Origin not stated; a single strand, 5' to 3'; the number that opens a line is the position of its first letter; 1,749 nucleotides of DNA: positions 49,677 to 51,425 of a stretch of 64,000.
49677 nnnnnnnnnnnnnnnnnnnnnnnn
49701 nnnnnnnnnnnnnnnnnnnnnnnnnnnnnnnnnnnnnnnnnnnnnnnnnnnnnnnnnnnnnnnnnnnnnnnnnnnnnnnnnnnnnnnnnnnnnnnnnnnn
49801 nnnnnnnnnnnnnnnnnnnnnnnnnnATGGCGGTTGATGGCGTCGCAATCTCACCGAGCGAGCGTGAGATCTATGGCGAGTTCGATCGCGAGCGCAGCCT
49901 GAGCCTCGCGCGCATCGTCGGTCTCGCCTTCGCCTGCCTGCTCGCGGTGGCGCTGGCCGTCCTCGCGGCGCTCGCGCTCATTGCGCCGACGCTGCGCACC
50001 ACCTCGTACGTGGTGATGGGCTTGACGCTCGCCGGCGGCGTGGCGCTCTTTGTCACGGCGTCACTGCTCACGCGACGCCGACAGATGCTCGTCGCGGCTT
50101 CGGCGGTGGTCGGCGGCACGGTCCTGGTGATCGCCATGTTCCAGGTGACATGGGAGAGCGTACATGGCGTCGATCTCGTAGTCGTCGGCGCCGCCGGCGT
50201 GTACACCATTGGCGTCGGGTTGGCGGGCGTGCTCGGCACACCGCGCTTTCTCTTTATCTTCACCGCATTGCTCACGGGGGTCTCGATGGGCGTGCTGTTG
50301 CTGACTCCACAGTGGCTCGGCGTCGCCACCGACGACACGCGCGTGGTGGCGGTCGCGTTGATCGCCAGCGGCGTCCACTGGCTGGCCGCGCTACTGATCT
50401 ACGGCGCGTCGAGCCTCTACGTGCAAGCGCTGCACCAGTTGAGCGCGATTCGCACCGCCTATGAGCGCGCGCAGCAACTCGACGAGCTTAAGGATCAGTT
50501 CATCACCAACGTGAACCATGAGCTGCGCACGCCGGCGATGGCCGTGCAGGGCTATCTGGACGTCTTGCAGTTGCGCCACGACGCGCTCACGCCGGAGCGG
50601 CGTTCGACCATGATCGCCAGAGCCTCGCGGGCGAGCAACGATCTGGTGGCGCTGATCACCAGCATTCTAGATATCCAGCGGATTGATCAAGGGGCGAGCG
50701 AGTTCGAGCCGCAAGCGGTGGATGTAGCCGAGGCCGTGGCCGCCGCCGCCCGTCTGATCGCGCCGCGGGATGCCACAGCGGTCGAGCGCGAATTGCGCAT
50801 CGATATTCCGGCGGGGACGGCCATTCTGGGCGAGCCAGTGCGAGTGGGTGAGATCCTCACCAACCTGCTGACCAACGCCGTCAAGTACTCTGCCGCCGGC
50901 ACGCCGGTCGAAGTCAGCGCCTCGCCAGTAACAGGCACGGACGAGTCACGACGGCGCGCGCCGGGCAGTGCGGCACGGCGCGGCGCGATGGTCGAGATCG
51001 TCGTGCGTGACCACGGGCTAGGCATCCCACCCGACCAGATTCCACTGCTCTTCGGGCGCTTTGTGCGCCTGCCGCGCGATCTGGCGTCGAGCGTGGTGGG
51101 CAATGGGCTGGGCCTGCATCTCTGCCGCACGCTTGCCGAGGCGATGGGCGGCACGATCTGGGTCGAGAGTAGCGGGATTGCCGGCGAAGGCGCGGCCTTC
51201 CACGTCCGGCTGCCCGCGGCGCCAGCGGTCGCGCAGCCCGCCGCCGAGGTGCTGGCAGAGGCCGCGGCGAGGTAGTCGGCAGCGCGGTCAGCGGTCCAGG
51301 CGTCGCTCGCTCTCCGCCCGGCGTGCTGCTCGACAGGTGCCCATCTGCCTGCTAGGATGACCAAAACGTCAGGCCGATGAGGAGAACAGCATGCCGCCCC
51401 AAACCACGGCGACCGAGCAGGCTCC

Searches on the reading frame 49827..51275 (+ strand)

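Call 66: search_protein_families(library=ncbifam, proteins=[window:49827-51275:+], max_evalue=1e-20)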
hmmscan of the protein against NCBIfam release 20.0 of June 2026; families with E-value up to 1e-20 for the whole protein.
window:49827-51275:+ (482 aa): 23 families
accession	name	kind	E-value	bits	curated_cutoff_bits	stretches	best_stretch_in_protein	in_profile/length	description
NF046044.1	PnpS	equivalog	7.7e-40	137.1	400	1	215-463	163-390/390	two-component system histidine kinase PnpS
TIGR02966.1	phoR_proteo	equivalog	3.1e-36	125.1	334.2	1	214-461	106-332/333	phosphate regulon sensor histidine kinase PhoR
NF041880.1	EPS_EpsF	equivalog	4.1e-36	124.5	900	1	205-463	257-492/492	response regulator EpsF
TIGR02956.1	TMAO_torS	equivalog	3e-32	111.7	676.5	1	210-471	452-691/967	TMAO reductase system sensor histidine kinase/response regulator TorS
NF041947.1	LuxQ_Vibrio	equivalog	1e-29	103.1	1200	1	209-466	459-698/843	quorum-sensing autoinducer 2 sensor kinase/phosphatase LuxQ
NF006800.0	PRK09303.1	equivalog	5.1e-29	101.4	342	1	205-464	134-377/383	histidine kinase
NF033092.0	HK_WalK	equivalog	5.3e-29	101.2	725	1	216-463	366-593/594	cell wall metabolism sensor histidine kinase WalK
NF038297.2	hybrid_HK_HrmK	equivalog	1.6e-28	99.8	725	1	163-471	166-464/607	hybrid histidine kinase/response regulator HrmK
NF047874.1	MASE3_PAS_HK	subfamily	3.2e-28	98.9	560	1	205-466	381-626/655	MASE3 domain-containing sensor histidine kinase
NF008318.0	PRK11107.1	equivalog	2.2e-27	95.5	890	1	210-469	281-525/920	two-component sensor histidine kinase BarA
NF040691.1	MtrAB_MtrB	equivalog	3.3e-26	92.4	450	1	212-465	261-493/507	MtrAB system histidine kinase MtrB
NF008099.0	PRK10841.1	equivalog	1.6e-25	89.1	920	1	213-465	461-691/949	two-component system sensor histidine kinase RcsC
NF012163.2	BaeS_SmeS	equivalog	1.8e-25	89.8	500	1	216-453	234-449/457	sensor histidine kinase efflux regulator BaeS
NF041735.1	hist_kin_RppB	equivalog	2.7e-25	89.1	400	1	207-463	205-438/438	two-component system sensor histidine kinase RppB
NF045911.1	TCSHisKinNblS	equivalog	8.7e-25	87.1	1000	1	214-449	380-607/621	two-component system sensor histidine kinase NblS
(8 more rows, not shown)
